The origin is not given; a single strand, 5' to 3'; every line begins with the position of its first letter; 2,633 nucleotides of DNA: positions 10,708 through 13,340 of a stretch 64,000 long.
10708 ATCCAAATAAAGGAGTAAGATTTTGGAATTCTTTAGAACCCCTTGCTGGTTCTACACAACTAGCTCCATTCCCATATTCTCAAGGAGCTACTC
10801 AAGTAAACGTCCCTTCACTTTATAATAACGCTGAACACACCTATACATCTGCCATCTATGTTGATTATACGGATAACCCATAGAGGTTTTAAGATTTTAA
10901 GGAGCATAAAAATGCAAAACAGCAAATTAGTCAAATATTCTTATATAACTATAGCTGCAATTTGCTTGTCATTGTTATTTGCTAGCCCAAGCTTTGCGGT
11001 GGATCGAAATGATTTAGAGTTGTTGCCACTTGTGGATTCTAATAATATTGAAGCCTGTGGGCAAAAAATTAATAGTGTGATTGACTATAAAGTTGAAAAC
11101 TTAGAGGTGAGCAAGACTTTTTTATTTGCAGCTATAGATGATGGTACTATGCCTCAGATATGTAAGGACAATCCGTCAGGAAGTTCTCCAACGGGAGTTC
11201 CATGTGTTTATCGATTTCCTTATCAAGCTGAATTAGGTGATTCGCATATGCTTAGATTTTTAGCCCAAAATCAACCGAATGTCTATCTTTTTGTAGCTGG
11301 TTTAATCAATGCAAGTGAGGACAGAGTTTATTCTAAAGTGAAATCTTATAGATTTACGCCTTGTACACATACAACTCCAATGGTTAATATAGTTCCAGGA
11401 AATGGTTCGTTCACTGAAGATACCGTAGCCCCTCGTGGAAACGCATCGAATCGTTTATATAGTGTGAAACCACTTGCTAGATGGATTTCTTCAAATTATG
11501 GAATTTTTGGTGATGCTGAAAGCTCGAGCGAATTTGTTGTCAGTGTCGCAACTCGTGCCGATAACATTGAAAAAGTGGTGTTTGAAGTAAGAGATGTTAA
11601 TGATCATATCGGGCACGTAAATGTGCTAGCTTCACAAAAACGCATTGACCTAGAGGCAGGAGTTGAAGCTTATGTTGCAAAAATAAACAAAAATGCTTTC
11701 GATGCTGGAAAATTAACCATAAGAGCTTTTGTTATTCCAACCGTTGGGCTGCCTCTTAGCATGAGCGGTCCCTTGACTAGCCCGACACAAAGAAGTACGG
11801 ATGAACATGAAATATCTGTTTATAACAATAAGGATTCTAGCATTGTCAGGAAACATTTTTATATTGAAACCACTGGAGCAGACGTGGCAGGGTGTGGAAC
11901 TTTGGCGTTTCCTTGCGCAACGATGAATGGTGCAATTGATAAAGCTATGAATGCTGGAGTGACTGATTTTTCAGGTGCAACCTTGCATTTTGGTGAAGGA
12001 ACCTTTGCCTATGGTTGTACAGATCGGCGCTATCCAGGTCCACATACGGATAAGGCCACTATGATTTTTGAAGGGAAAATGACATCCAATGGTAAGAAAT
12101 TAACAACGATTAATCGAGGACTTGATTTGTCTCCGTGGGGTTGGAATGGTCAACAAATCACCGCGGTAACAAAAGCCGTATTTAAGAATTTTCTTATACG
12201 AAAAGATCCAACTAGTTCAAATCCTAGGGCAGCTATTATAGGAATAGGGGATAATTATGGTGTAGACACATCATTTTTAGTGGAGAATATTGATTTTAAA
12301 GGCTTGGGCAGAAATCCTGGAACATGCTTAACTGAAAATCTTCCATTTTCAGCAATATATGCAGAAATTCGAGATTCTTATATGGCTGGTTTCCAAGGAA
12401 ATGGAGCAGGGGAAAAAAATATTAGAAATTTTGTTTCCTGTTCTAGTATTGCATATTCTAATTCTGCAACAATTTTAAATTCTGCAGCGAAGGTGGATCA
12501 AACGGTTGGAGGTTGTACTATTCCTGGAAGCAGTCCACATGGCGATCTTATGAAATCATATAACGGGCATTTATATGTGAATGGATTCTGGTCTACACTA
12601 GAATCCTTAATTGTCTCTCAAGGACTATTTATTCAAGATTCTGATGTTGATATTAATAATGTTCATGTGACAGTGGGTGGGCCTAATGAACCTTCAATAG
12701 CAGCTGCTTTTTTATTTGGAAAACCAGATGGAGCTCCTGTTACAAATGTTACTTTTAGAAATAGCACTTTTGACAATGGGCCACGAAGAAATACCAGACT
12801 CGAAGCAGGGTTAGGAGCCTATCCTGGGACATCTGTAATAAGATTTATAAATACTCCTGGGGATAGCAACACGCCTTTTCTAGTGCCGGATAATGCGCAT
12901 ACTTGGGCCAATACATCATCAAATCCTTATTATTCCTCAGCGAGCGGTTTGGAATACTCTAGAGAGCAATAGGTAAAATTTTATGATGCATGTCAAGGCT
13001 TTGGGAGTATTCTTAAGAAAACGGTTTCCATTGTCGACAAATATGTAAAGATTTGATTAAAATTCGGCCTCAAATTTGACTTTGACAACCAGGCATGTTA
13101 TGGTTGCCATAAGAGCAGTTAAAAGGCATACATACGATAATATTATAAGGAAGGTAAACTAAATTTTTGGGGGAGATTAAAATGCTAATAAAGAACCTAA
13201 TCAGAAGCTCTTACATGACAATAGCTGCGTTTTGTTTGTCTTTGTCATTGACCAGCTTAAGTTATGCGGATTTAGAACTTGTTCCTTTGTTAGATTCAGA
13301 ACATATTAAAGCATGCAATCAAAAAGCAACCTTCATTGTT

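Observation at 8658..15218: Tandem triplication of a large secreted parallel-beta-helix-like protein family embedded in the nuo locus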

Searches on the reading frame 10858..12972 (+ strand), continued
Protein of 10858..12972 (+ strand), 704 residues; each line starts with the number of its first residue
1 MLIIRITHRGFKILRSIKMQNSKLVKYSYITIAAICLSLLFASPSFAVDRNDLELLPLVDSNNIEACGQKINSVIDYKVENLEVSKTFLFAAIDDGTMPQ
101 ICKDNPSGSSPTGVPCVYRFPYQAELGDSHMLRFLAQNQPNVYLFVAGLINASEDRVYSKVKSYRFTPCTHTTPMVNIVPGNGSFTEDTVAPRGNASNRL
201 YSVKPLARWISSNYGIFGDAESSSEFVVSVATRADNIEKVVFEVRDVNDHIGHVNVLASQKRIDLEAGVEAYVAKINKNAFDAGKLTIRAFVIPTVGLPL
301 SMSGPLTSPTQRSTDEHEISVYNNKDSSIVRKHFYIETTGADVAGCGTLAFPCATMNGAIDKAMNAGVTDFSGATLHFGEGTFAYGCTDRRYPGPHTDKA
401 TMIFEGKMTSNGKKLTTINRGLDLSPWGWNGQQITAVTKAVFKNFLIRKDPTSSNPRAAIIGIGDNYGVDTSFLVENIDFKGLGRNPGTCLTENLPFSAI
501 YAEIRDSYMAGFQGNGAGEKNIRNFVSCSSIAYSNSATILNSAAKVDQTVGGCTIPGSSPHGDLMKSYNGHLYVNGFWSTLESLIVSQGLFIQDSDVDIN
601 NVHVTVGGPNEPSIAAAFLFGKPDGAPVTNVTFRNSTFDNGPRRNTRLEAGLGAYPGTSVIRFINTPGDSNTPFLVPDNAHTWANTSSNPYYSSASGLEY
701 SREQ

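Call 87: find_encoding_contigs(protein=P0015, flank=8000, max_places=2)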
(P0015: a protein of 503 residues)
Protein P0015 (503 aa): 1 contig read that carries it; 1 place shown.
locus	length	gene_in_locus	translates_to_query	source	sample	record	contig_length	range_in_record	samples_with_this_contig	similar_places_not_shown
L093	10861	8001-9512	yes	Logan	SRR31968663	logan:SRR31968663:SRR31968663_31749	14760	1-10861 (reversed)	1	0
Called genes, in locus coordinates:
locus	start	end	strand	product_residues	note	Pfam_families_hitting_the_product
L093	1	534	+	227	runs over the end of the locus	PF18306:LDcluster4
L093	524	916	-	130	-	-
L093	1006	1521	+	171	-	-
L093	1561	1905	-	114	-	PF00453:Ribosomal_L20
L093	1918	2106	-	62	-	PF01632:Ribosomal_L35p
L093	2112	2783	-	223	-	PF05198:IF3_N, PF00707:IF3_C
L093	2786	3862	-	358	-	-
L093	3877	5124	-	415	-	-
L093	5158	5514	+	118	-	-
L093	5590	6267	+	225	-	PF00717:Peptidase_S24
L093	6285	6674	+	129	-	PF02452:PemK_toxin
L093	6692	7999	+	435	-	PF00817:IMS, PF11799:IMS_C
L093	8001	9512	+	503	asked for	-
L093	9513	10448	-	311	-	PF01522:Polysacc_deac_1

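Call 88: find_encoding_contigs(protein=P0021, flank=8000, max_places=2)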
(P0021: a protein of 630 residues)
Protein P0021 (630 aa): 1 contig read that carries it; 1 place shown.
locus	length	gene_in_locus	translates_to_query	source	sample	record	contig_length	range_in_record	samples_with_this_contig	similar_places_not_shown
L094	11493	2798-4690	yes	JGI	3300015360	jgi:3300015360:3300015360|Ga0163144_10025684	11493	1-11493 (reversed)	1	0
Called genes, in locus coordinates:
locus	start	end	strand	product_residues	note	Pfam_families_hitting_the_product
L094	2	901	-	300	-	?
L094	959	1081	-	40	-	-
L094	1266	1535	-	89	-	PF13565:HTH_32 (weak)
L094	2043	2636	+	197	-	PF02357:NusG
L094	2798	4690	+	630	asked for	-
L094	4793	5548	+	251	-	PF05050:Methyltransf_21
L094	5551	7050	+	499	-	PF01943:Polysacc_synt, PF13440:Polysacc_synt_3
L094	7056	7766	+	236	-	PF13489:Methyltransf_23, PF07021:MetW (weak), PF13649:Methyltransf_25, PF13847:Methyltransf_31, PF08241:Methyltransf_11, PF08242:Methyltransf_12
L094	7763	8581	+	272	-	-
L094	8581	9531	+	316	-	PF00535:Glycos_transf_2, PF10111:Glyco_tranf_2_2 (weak), PF13641:Glyco_tranf_2_3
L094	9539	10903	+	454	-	-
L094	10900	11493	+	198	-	?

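Call 110: search_dna_similar(query=window:10912-12972:+, collection=phages, mode=protein, max_evalue=0.001, max_rows=10)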
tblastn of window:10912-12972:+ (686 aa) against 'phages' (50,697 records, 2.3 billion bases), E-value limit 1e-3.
No match.

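Call 111: search_dna_similar(query=window:10912-12972:+, collection=plasmids, mode=protein, max_evalue=0.001, max_rows=10)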
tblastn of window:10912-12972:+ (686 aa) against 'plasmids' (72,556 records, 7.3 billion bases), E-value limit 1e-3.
No match.

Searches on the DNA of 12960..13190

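Call 99: search_rna_families(source=window, start=12960, end=13190, threshold=evalue, max_evalue=1)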
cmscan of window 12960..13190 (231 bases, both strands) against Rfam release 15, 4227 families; matches with E-value up to 1: 0.
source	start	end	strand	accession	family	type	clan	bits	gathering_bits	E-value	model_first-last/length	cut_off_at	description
